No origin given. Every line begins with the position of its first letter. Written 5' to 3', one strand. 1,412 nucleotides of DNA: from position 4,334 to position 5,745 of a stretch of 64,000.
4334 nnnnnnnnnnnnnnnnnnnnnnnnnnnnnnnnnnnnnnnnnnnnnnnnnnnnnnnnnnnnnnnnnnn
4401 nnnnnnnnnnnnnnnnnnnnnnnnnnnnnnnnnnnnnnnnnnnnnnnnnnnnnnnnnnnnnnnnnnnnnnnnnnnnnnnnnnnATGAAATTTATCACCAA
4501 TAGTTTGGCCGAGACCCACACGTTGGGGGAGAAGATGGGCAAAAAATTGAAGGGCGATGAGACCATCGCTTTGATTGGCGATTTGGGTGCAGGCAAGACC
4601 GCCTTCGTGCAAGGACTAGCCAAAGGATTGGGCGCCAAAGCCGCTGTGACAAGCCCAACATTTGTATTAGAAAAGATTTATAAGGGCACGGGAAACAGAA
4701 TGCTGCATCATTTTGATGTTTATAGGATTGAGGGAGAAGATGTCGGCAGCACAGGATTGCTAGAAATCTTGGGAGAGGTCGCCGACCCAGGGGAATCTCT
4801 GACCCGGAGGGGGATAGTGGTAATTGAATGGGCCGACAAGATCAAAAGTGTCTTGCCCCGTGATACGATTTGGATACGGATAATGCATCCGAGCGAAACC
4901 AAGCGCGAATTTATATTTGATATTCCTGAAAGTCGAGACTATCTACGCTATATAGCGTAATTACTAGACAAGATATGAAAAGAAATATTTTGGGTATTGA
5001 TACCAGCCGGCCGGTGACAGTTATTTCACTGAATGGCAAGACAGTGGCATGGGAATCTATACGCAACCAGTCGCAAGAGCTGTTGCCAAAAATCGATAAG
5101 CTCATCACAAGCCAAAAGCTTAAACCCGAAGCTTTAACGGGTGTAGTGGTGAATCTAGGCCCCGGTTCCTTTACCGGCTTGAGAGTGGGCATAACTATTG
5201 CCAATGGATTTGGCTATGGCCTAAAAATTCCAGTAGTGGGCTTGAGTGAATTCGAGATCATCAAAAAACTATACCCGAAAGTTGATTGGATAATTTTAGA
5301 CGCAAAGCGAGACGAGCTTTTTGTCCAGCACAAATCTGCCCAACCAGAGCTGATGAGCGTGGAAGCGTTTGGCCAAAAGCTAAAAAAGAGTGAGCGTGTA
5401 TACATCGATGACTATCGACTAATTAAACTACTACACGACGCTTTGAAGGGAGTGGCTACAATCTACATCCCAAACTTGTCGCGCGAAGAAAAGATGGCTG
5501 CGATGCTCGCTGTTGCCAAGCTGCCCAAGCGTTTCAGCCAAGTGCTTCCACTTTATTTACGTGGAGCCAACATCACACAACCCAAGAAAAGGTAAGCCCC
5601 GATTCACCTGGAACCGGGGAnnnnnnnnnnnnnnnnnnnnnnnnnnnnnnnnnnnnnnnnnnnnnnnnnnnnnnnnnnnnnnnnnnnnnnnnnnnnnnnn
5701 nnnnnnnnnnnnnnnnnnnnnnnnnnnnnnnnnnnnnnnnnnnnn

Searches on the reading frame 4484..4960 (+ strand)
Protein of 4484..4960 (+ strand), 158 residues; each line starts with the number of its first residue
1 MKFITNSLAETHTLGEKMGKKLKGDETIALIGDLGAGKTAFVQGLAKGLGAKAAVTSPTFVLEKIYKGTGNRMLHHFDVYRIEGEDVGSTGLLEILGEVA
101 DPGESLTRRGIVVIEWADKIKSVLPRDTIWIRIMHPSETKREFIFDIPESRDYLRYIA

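Call 16: search_protein_families(library=pfam, proteins=[window:4484-4960:+], max_evalue=0.001)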
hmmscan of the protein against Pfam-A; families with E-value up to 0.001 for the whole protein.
window:4484-4960:+ (158 aa): 1 family
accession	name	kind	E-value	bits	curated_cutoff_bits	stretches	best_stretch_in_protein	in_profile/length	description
PF02367.23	TsaE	-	2.9e-33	115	26.6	1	6-142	2-127/128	Threonylcarbamoyl adenosine biosynthesis protein TsaE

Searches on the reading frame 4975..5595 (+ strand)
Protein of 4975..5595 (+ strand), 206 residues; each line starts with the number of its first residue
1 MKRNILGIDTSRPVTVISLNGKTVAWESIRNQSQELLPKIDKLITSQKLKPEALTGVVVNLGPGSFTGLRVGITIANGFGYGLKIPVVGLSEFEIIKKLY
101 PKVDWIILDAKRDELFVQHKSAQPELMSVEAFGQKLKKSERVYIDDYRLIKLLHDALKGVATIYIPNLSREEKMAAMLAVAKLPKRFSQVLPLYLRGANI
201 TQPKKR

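Call 16: search_protein_families(library=pfam, proteins=[window:4975-5595:+], max_evalue=0.001)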
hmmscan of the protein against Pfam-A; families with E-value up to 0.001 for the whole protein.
window:4975-5595:+ (206 aa): 1 family
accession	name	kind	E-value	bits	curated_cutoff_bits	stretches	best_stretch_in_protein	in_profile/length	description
PF00814.31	TsaD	-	5.6e-17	62.8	24.8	1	29-143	26-148/264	tRNA N6-adenosine threonylcarbamoyltransferase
